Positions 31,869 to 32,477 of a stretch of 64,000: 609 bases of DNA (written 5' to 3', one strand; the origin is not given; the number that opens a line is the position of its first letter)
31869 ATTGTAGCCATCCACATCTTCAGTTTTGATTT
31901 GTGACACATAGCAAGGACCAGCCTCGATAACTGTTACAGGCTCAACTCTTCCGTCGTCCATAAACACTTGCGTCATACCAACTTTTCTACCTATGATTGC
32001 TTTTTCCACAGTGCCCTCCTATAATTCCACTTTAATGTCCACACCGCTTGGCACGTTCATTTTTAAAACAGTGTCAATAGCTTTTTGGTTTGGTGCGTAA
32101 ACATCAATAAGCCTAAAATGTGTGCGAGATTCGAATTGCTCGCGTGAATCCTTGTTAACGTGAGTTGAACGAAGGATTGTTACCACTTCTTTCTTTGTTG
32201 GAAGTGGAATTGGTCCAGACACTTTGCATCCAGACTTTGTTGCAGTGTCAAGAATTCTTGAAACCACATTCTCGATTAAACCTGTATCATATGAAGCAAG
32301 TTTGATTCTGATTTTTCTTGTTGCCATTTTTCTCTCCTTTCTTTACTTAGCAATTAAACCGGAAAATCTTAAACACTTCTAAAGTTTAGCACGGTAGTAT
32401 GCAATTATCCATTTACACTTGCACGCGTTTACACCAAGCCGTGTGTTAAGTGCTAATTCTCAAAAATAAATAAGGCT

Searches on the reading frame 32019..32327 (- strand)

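Call 93: search_protein_families(library=pfam, proteins=[window:32019-32327:-], max_evalue=0.00001)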
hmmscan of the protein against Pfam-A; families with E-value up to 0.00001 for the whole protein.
window:32019-32327:- (102 aa): 1 family
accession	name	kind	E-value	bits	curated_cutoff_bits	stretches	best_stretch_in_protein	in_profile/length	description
PF00338.27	Ribosomal_S10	-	3e-33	114.4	21.2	1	7-101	1-98/98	Ribosomal protein S10p/S20e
